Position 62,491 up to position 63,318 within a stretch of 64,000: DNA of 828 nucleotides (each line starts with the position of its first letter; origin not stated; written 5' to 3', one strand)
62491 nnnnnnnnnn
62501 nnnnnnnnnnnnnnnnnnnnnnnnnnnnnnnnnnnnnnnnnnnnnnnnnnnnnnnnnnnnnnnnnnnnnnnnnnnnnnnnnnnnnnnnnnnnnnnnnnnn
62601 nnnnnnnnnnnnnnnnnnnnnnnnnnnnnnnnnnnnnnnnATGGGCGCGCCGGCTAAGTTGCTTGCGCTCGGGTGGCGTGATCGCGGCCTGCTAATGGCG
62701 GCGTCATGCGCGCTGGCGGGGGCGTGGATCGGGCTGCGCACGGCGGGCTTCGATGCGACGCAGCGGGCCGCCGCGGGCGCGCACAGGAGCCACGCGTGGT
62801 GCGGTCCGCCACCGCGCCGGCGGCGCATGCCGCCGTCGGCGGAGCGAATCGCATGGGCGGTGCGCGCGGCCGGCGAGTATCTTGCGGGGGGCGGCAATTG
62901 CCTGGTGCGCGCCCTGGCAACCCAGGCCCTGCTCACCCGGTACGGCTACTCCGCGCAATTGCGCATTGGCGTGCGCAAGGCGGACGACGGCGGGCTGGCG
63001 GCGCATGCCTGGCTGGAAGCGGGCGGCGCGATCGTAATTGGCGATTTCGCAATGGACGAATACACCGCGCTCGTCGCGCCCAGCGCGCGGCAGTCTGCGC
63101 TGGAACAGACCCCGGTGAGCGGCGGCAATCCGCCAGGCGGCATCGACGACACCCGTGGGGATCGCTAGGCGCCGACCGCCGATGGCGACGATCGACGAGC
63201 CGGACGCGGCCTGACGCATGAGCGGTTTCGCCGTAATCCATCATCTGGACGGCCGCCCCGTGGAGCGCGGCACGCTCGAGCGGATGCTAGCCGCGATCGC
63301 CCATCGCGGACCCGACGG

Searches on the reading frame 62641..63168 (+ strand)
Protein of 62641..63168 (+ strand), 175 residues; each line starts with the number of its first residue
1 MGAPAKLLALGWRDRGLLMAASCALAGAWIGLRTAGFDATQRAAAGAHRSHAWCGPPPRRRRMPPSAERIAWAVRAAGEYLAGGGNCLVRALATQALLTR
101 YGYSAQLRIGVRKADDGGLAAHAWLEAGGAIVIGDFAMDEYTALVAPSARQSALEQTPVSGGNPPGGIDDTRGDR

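Call 4: find_encoding_contigs(protein=window:62641-63168:+, flank=10000, max_places=6)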
Protein window:62641-63168:+ (175 aa): 2 contigs read that carry it; 2 places shown.
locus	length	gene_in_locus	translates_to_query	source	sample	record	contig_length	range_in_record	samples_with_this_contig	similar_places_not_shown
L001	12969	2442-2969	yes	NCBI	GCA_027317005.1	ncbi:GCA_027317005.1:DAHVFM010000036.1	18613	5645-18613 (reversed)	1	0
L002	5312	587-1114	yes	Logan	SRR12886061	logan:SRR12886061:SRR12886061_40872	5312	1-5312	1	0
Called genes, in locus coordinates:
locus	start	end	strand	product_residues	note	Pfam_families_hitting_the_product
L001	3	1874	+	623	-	?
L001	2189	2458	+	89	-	PF05402:PqqD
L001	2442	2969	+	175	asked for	PF13471:Transglut_core3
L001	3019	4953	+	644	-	PF13522:GATase_6, PF13537:GATase_7, PF00733:Asn_synthase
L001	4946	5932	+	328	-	-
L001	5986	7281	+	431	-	PF14907:NTP_transf_5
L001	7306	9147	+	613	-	PF00664:ABC_membrane (weak), PF00005:ABC_tran, PF02463:SMC_N (faint), PF13304:AAA_21 (faint)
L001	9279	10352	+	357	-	PF00089:Trypsin, PF13365:Trypsin_2, PF13180:PDZ_2, PF17820:PDZ_6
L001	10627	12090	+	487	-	PF07044:DUF1329, PF17131:TP_0789-like (weak)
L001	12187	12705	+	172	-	PF13474:SnoaL_3, PF14534:DUF4440 (weak)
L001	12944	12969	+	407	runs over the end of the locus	PF02515:CoA_transf_3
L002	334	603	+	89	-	PF05402:PqqD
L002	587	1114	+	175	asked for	PF13471:Transglut_core3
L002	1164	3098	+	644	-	PF13522:GATase_6, PF13537:GATase_7, PF00733:Asn_synthase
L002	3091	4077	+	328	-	-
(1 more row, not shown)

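Call 7: search_protein_families(library=pfam, proteins=[window:62641-63168:+, L001:3019-4953:+, L001:4946-5932:+, L001:5986-7281:+, L001:7306-9147:+], max_evalue=0.01)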
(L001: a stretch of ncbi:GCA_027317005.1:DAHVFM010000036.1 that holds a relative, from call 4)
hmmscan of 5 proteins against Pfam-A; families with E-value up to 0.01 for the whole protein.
window:62641-63168:+ (175 aa): 1 family
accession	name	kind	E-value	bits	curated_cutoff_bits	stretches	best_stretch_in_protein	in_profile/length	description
PF13471.12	Transglut_core3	-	5.3e-24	84.8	26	1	46-144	15-115/117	Transglutaminase-like superfamily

L001:3019-4953:+ (644 aa): 4 families
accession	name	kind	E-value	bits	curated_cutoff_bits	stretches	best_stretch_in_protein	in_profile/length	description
PF00733.27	Asn_synthase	-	2.3e-43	149.6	21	1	241-621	2-354/354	Asparagine synthase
PF13537.11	GATase_7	-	9.4e-24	84.2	25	1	58-166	11-122/123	Glutamine amidotransferase domain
PF13522.11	GATase_6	-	1.6e-19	70.7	27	1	32-161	1-130/130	Glutamine amidotransferase domain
PF12481.13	DUF3700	-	0.00032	20.7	27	1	71-157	78-167/228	Aluminium induced protein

L001:4946-5932:+ (328 aa): 0 families

L001:5986-7281:+ (431 aa): 1 family
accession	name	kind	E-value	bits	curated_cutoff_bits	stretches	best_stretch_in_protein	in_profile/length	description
PF14907.12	NTP_transf_5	-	1.2e-51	176.1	31.2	1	67-314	3-248/249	Uncharacterised nucleotidyltransferase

L001:7306-9147:+ (613 aa): 9 families
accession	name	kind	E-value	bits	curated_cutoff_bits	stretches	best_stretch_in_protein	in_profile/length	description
PF00005.33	ABC_tran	-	2.9e-31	109.3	25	1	400-548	2-137/137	ABC transporter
PF00664.28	ABC_membrane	-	9.6e-07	29.2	28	1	108-314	43-250/274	ABC transporter transmembrane region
PF02463.25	SMC_N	-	1.3e-05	25.2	40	1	519-590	136-211/220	RecF/RecN/SMC N terminal domain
PF13304.12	AAA_21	-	3.2e-05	24.6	27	0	520-573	238-295/304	AAA domain, putative AbiEii toxin, Type IV TA system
PF13555.12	AAA_29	-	0.00016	21.8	27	1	404-437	17-50/61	P-loop containing region of AAA domain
PF13401.12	AAA_22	-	0.00069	20.4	27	0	409-550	5-96/130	AAA domain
PF13191.12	AAA_16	-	0.001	20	32.6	1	409-547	24-142/167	AAA ATPase domain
PF13604.12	AAA_30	-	0.0043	17.2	27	1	410-574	19-122/191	AAA domain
PF13476.12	AAA_23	-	0.0044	18.1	27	1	409-428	19-38/201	AAA domain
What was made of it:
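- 62641..63168 (+): B2: the transglutaminase-like leader peptidase. PF13471 (call 7).
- On Lasso peptide biosynthetic gene cluster (split-B type): PF00733 at 149.6 bits (call 7).
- On Kinase-type lasso clusters (paeninodin/bsf-like): PF00005 and PF00664 are both present (call 7).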

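Call 8: find_homologous_proteins(query=L001:3019-4953:+, max_evalue=1e-20)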
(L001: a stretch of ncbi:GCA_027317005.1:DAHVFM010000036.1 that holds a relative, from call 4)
Query L001:3019-4953:+ (644 aa): 1937 proteins with E <= 1e-20 among 8000 candidates; the best 120 are listed.
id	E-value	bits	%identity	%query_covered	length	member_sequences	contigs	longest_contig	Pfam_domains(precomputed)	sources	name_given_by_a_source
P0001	0.0e+0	1435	96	100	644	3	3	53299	PF00733.28,PF13522.12,PF13537.12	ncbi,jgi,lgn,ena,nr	ncbi:MAG TPA: asparagine synthase-related protein [Candidatus Binataceae bacterium]|nr:asparagine sy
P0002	0.0e+0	1024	69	100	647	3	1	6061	PF00733.28,PF13522.12,PF13537.12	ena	-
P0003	0.0e+0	1021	70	99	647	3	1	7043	PF00733.28,PF13522.12,PF13537.12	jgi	-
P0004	0.0e+0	1011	70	98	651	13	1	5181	PF00733.28,PF13522.12,PF13537.12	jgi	-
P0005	7.4e-296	1001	69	98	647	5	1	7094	PF00733.28,PF13522.12,PF13537.12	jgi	jgi:asparagine synthase (glutamine-hydrolysing)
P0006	7.6e-296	1001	69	98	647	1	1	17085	PF00733.28,PF13522.12,PF13537.12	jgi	jgi:asparagine synthase (glutamine-hydrolysing)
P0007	5.2e-295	998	69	98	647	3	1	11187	PF00733.28,PF13522.12,PF13537.12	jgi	jgi:asparagine synthase (glutamine-hydrolysing)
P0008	6.0e-293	991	67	99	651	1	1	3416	PF00733.28,PF13522.12,PF13537.12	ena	-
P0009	8.3e-290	981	68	98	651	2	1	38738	PF00733.28,PF13522.12,PF13537.12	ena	-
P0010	3.1e-289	979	68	99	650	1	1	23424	PF00733.28,PF13522.12,PF13537.12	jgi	jgi:asparagine synthase (glutamine-hydrolysing)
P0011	2.6e-288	976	67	99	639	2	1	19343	PF00733.28,PF13522.12,PF13537.12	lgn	-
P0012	2.8e-287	972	67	98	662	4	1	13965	PF00733.28,PF13522.12,PF13537.12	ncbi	-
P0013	2.0e-286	970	68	97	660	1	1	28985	PF00733.28,PF13522.12,PF13537.12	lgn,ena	-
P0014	2.9e-286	969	67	100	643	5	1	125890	PF00733.28,PF13522.12,PF13537.12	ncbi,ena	-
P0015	3.7e-284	962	67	98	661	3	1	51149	PF00733.28,PF13522.12,PF13537.12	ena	-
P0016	4.1e-284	962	65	98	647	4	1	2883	PF00733.28,PF13522.12,PF13537.12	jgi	jgi:asparagine synthase (glutamine-hydrolysing)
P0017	1.1e-283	961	64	100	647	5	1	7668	PF00733.28,PF13522.12,PF13537.12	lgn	-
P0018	1.3e-272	924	67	93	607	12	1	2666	PF00733.28,PF13522.12,PF13537.12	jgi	jgi:asparagine synthase (glutamine-hydrolysing)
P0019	2.6e-271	920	64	97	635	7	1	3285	PF00733.28,PF13522.12,PF13537.12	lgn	-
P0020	1.2e-267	907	61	100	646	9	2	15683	PF00733.28,PF13522.12,PF13537.12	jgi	jgi:asparagine synthase (glutamine-hydrolysing)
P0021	3.6e-265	899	61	100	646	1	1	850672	PF00733.28,PF13522.12,PF13537.12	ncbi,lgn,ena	-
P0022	7.9e-265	898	61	100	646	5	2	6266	PF00733.28,PF13522.12,PF13537.12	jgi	jgi:asparagine synthase (glutamine-hydrolysing)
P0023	9.6e-265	898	64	98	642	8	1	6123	PF00733.28,PF13522.12,PF13537.12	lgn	-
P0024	9.7e-261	885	61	98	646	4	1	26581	PF00733.28,PF13522.12,PF13537.12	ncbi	ncbi:MAG TPA: asparagine synthase-related protein [Candidatus Binataceae bacterium]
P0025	2.4e-255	867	61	98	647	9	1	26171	PF00733.28,PF13522.12,PF13537.12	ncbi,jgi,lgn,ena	jgi:asparagine synthase (glutamine-hydrolysing)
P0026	3.0e-226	771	54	98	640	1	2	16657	PF00733.28,PF13522.12,PF13537.12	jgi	-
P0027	6.5e-219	746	53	97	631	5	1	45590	PF00733.28,PF13522.12,PF13537.12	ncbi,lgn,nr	ncbi:MAG TPA: asparagine synthase-related protein [Candidatus Binataceae bacterium]|nr:asparagine sy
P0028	1.4e-217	742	53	98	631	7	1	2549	PF00733.28,PF13522.12,PF13537.12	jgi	jgi:asparagine synthase (glutamine-hydrolysing)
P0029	3.2e-216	738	52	100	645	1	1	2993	PF00733.28,PF13522.12,PF13537.12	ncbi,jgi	ncbi:MAG: asparagine synthase-related protein [Candidatus Binataceae bacterium]|jgi:asparagine synth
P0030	4.8e-216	737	64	78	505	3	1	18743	PF00733.28,PF13522.12,PF13537.12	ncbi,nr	ncbi:MAG TPA: asparagine synthase-related protein, partial [Candidatus Binataceae bacterium]|nr:aspa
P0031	4.7e-212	724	51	98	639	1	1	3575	PF00733.28,PF13522.12,PF13537.12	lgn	-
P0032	6.7e-210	717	52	97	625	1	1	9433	PF00733.28,PF13522.12,PF13537.12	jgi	jgi:asparagine synthase (glutamine-hydrolysing)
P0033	9.0e-210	716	51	98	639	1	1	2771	PF00733.28,PF13522.12,PF13537.12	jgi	jgi:asparagine synthase (glutamine-hydrolysing)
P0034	1.9e-209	715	52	98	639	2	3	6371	PF00733.28,PF13522.12,PF13537.12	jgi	jgi:asparagine synthase (glutamine-hydrolysing)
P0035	3.9e-209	714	51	98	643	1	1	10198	PF00733.28,PF13522.12,PF13537.12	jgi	jgi:asparagine synthase (glutamine-hydrolysing)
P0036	6.1e-205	700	51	97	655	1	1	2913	PF00733.28,PF13522.12,PF13537.12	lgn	-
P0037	1.5e-202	692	52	93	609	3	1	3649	PF00733.28,PF13522.12,PF13537.12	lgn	-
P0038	1.8e-195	669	68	70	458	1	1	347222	PF00733.28,PF13522.12,PF13537.12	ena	-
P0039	1.4e-191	656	68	66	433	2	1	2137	PF00733.28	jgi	jgi:asparagine synthase (glutamine-hydrolysing)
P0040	6.1e-191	654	46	100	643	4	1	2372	PF12481.14,PF00733.28,PF13522.12,PF13537.12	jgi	-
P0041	2.0e-189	649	49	93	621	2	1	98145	PF00733.28,PF13522.12,PF13537.12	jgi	jgi:asparagine synthase (glutamine-hydrolysing)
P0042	2.5e-189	649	48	96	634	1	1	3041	PF00733.28,PF13522.12,PF13537.12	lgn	-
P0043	1.5e-186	640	46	97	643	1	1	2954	PF12481.14,PF00733.28,PF13522.12,PF13537.12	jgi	jgi:asparagine synthase (glutamine-hydrolysing)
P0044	1.8e-185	636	46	100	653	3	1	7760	PF00733.28,PF13522.12,PF13537.12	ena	-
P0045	1.9e-185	636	46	97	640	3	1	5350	PF12481.14,PF00733.28,PF13522.12,PF13537.12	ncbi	-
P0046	2.6e-184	632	46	100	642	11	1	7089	PF12481.14,PF00733.28,PF13522.12,PF13537.12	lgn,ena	-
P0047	3.2e-184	632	60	75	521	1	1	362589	PF00733.28,PF13522.12,PF13537.12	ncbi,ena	-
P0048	8.7e-183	627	45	97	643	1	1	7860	PF12481.14,PF00733.28,PF13522.12,PF13537.12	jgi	jgi:asparagine synthase (glutamine-hydrolysing)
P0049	2.5e-182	626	47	99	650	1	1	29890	PF00733.28,PF13522.12,PF13537.12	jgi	jgi:asparagine synthase (glutamine-hydrolysing)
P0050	7.5e-181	621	46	100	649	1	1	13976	PF00733.28,PF13522.12,PF13537.12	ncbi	-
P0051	1.5e-180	620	46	96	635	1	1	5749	PF12481.14,PF00733.28,PF13522.12,PF13537.12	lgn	-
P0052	2.7e-180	619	45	97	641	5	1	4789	PF12481.14,PF00733.28,PF13522.12,PF13537.12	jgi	jgi:asparagine synthase (glutamine-hydrolysing)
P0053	9.9e-180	617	46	99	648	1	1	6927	PF00733.28,PF13522.12,PF13537.12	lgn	-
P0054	1.1e-179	617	47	98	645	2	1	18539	PF12481.14,PF00733.28,PF13522.12,PF13537.12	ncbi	-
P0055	1.1e-179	617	46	97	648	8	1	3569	PF00733.28,PF13522.12,PF13537.12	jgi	jgi:asparagine synthase (glutamine-hydrolysing)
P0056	1.8e-179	616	45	99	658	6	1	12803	PF00733.28,PF13522.12,PF13537.12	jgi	jgi:asparagine synthase (glutamine-hydrolysing)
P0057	3.1e-179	615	47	97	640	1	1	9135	PF00733.28,PF13522.12,PF13537.12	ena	-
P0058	3.4e-179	615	46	100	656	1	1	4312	PF12481.14,PF00733.28,PF13522.12,PF13537.12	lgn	-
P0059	1.0e-178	614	46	97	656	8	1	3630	PF00733.28,PF13522.12,PF13537.12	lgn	-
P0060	1.7e-178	613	45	98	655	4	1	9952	PF00733.28,PF13522.12,PF13537.12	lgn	-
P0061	1.9e-178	613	48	97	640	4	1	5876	PF00733.28,PF13522.12,PF13537.12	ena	-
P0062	8.7e-178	611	60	71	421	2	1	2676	PF00733.28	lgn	-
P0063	4.6e-177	608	45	100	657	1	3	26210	PF00733.28,PF13522.12,PF13537.12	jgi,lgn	jgi:asparagine synthase (glutamine-hydrolysing)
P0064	6.1e-177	608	47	98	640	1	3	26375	PF00733.28,PF13522.12,PF13537.12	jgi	jgi:asparagine synthase (glutamine-hydrolysing)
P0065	2.0e-176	606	47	98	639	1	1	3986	PF00733.28,PF13522.12,PF13537.12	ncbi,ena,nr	ncbi:MAG TPA: asparagine synthase-related protein [Candidatus Binataceae bacterium]|nr:asparagine sy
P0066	1.3e-175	603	44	98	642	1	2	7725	PF00733.28,PF13522.12,PF13537.12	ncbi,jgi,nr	ncbi:MAG: asparagine synthase (glutamine-hydrolyzing) [Deltaproteobacteria bacterium]|nr:asparagine 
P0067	3.9e-175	602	45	98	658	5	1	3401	PF00733.28,PF13522.12,PF13537.12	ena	-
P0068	4.7e-175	602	46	97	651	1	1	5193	PF00733.28,PF13522.12,PF13537.12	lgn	-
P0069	5.2e-175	601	45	97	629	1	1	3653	PF00733.28,PF13522.12,PF13537.12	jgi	jgi:asparagine synthase (glutamine-hydrolysing)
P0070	6.9e-175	601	45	97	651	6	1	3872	PF12481.14,PF00733.28,PF13522.12,PF13537.12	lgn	-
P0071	8.3e-175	601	46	99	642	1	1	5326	PF00733.28,PF13522.12,PF13537.12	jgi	jgi:asparagine synthase (glutamine-hydrolysing)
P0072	2.7e-174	599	44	96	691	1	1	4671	PF00733.28,PF13522.12,PF13537.12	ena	-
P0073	3.8e-174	599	45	100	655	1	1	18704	PF12481.14,PF00733.28,PF13522.12,PF13537.12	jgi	jgi:asparagine synthase (glutamine-hydrolysing)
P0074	4.3e-174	598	44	99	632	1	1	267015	PF00733.28,PF13522.12,PF13537.12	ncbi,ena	-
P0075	2.0e-173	596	46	99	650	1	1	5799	PF00733.28,PF13522.12,PF13537.12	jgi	-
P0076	2.9e-173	596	46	100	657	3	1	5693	PF00733.28,PF13522.12,PF13537.12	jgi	jgi:asparagine synthase (glutamine-hydrolysing)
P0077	5.0e-173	595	46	97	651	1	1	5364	PF00733.28,PF13522.12,PF13537.12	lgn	-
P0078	5.5e-173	595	45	97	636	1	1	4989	PF00733.28,PF13522.12,PF13537.12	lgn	-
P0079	9.8e-173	594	45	97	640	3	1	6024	PF00733.28,PF13522.12,PF13537.12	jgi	jgi:asparagine synthase (glutamine-hydrolysing)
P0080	1.3e-172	593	44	100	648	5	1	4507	PF00733.28,PF13522.12,PF13537.12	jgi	jgi:asparagine synthase (glutamine-hydrolysing)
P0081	1.5e-172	593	45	100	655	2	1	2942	PF00733.28,PF13522.12,PF13537.12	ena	-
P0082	1.6e-172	593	45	97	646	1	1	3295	PF00733.28,PF13522.12,PF13537.12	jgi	jgi:asparagine synthase (glutamine-hydrolysing)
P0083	1.6e-172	593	44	96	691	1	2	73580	PF00733.28,PF13522.12,PF13537.12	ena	-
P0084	1.7e-172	593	44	100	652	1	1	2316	PF00733.28,PF13522.12,PF13537.12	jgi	jgi:asparagine synthase (glutamine-hydrolysing)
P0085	8.1e-172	591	45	97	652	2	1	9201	PF00733.28,PF13522.12,PF13537.12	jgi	jgi:asparagine synthase (glutamine-hydrolysing)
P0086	1.3e-171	590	44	97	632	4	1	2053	PF00733.28,PF13522.12,PF13537.12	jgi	-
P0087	1.4e-171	590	44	100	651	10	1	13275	PF00733.28,PF13522.12,PF13537.12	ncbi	-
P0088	1.6e-171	590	47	98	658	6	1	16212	PF00733.28,PF13522.12,PF13537.12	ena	-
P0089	2.1e-171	590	44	100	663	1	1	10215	PF00733.28,PF13522.12,PF13537.12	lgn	-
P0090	2.2e-171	589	48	98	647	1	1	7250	PF00733.28,PF13522.12,PF13537.12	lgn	-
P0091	2.4e-171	589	45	100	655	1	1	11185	PF00733.28,PF13522.12,PF13537.12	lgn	-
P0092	3.0e-171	589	46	97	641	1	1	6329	PF00733.28,PF13522.12,PF13537.12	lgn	-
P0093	3.2e-171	589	45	97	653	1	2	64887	PF00733.28,PF13522.12,PF13537.12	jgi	jgi:asparagine synthase (glutamine-hydrolysing)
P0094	3.7e-171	589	46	96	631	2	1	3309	PF00733.28,PF13522.12,PF13537.12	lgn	-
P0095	5.6e-171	588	45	100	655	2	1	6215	PF00733.28,PF13522.12,PF13537.12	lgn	-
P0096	5.8e-171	588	45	97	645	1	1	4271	PF00733.28,PF13522.12,PF13537.12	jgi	jgi:asparagine synthase (glutamine-hydrolysing)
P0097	7.7e-171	588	45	100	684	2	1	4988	PF00733.28,PF13522.12,PF13537.12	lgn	-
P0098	9.7e-171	587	43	97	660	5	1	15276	PF00733.28,PF13522.12,PF13537.12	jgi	jgi:asparagine synthase (glutamine-hydrolysing)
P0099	2.1e-170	586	44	100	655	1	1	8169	PF00733.28,PF13522.12,PF13537.12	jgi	jgi:asparagine synthase (glutamine-hydrolysing)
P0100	3.5e-170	585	43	99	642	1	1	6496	PF00733.28,PF13522.12,PF13537.12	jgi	-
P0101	2.6e-169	583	44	97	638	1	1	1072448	PF00733.28,PF13522.12,PF13537.12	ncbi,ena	-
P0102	3.0e-169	582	46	97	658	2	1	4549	PF00733.28,PF13522.12,PF13537.12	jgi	jgi:asparagine synthase (glutamine-hydrolysing)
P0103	3.1e-169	582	45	98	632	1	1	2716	PF00733.28,PF13522.12,PF13537.12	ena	-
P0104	3.2e-169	582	46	97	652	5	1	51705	PF00733.28,PF13522.12,PF13537.12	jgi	jgi:asparagine synthase (glutamine-hydrolysing)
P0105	5.2e-169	582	44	97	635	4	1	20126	PF00733.28,PF13522.12,PF13537.12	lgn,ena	-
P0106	5.7e-169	581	44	97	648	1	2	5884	PF00733.28,PF13522.12,PF13537.12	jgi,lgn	jgi:asparagine synthase (glutamine-hydrolysing)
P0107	1.4e-168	580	44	98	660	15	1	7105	PF12481.14,PF00733.28,PF13522.12,PF13537.12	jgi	jgi:asparagine synthase (glutamine-hydrolysing)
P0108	1.7e-168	580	45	96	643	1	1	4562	PF12481.14,PF00733.28,PF13522.12,PF13537.12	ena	-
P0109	3.1e-168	579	45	96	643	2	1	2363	PF00733.28,PF13522.12,PF13537.12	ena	-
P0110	4.3e-168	579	45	97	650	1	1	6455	PF00733.28,PF13522.12,PF13537.12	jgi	jgi:asparagine synthase (glutamine-hydrolysing)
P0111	5.7e-168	578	43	97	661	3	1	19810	PF00733.28,PF13522.12,PF13537.12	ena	-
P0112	6.0e-168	578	44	97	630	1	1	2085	PF00733.28,PF13522.12,PF13537.12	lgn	-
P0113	9.8e-168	577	45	97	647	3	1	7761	PF00733.28,PF13522.12,PF13537.12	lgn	-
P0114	1.2e-167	577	44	100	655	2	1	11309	PF00733.28,PF13522.12,PF13537.12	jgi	-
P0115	1.7e-167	577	44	98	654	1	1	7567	PF00733.28,PF13522.12,PF13537.12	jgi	jgi:asparagine synthase (glutamine-hydrolysing)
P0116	3.1e-167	576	44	97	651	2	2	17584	PF00733.28,PF13522.12,PF13537.12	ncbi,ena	-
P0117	4.3e-167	575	45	97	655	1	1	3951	PF00733.28,PF13522.12,PF13537.12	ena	-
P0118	6.2e-167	575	43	96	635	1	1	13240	PF00733.28,PF13522.12,PF13537.12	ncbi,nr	ncbi:MAG: asparagine synthase (glutamine-hydrolyzing) [Anaerolineae bacterium]|nr:asparagine synthas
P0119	9.4e-167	574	45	96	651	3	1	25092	PF00733.28,PF13522.12,PF13537.12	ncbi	-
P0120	1.3e-166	574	46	98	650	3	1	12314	PF00733.28,PF13522.12,PF13537.12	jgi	jgi:asparagine synthase (glutamine-hydrolysing)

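Call 11: find_related_loci(query=A1, collection=genome_contigs, flank=10000)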
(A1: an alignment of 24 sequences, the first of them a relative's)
Query A1 (644 aa) in genome_contigs; peptide patterns used: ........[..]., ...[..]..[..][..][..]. (x = any residue, [..] = any of these).
600 stretches matched a pattern (row limit reached: there are more); 591 encode a relative of the query (tblastn E <= 1e-3); the best 80 are kept; 80 distinct loci.
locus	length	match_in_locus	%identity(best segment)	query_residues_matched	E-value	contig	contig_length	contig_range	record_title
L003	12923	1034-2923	44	1-627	8e-159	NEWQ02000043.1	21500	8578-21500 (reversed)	MAG: Nitrospira sp. CG24D Nitrospira_sp_RSF21_CG24_D_43, whole genome shotgun sequence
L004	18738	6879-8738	44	1-619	2e-156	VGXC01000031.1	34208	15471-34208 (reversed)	MAG: Nitrospira sp. isolate M_DeepCast_65m_m2_155 M_DeepCast_65m_m2_155_Ga0194120_10002163, whole genome shotgun sequenc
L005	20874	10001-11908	41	1-629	2e-147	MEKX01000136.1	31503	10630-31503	MAG: Acidobacteria bacterium RIFCSPLOWO2_12_FULL_54_10 rifcsplowo2_12_scaffold_4692, whole genome shotgun sequence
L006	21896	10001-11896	40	1-623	3e-139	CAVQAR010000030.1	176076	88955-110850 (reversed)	MAG: uncultured delta proteobacterium isolate MFD09286.bin.2.47 genome assembly, contig: contig_69203, whole genome shot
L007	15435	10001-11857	39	1-621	2e-135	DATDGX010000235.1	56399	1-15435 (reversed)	MAG TPA_asm: Candidatus Binataceae bacterium isolate SMAG_U263 k141_489048, whole genome shotgun sequence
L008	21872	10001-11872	38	1-627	3e-133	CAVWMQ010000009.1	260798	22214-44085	MAG: uncultured delta proteobacterium isolate MFD01248.bin.1.68 genome assembly, contig: contig_28859, whole genome shot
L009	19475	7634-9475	40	1-619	1e-131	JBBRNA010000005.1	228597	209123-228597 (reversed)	MAG: Terriglobales bacterium isolate La1_metabat2.107 LA1C_B2.107_k141_2389284L_228597_cov_57.1518, whole genome shotgun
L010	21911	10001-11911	44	1-636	0e+0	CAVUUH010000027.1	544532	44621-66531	MAG: uncultured delta proteobacterium isolate MFD00964.bin.2.3 genome assembly, contig: contig_23152, whole genome shotg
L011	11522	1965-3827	41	1-624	1e-130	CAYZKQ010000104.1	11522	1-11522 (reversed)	MAG TPA_asm: uncultured Vicinamibacterales bacterium isolate binchicken_co30_140 genome assembly, contig: NODE_3626_leng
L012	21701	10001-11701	36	1-562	9e-96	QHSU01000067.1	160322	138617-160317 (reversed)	MAG: Candidatus Rokuibacteriota bacterium isolate AR23 14_1009_16_40cm_scaffold_36_curated, whole genome shotgun sequenc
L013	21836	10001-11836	35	1-619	2e-92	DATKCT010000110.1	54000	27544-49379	MAG TPA_asm: Verrucomicrobiales bacterium isolate SMAG_U14453 k141_2713402, whole genome shotgun sequence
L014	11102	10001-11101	45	1-364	1e-91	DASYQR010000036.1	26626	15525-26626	MAG TPA_asm: Nitrospirales bacterium isolate SMAG_U4490 k141_1702950, whole genome shotgun sequence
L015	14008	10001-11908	35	1-638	2e-93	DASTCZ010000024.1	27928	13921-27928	MAG TPA_asm: Candidatus Acidiferrales bacterium isolate SMAG_U806 k141_168252, whole genome shotgun sequence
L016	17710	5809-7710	34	1-621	7e-90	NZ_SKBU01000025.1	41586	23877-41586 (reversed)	Rubrobacter taiwanensis strain Yellowstone NODE_25_length_41498_cov_64.717339, whole genome shotgun sequence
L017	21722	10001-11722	36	1-589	1e-89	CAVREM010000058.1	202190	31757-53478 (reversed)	MAG: uncultured Acidobacteriota bacterium isolate MFD05176.bin.2.265 genome assembly, contig: contig_29003, whole genome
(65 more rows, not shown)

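Call 12: find_encoding_contigs(protein=P0014, flank=8000, max_places=2)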
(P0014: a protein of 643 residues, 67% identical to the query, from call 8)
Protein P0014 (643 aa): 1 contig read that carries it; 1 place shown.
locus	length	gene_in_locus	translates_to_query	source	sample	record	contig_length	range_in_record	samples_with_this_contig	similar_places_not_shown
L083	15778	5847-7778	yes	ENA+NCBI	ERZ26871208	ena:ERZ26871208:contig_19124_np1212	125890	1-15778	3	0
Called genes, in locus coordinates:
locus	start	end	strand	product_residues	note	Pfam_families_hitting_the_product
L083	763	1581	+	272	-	PF00083:Sugar_tr, PF07690:MFS_1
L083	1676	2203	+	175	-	PF07690:MFS_1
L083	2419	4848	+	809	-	PF03176:MMPL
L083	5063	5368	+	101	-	PF05402:PqqD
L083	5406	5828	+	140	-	PF13471:Transglut_core3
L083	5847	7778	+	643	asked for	PF13522:GATase_6, PF13537:GATase_7, PF00733:Asn_synthase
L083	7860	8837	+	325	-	-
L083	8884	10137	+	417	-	PF14907:NTP_transf_5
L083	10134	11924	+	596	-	PF00664:ABC_membrane, PF00005:ABC_tran, PF02463:SMC_N (faint), PF13304:AAA_21 (faint)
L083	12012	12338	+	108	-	PF07978:NIPSNAP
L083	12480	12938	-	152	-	PF12973:Cupin_7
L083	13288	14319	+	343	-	PF01717:Meth_synt_2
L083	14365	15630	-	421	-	PF02515:CoA_transf_3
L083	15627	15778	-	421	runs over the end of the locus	PF02515:CoA_transf_3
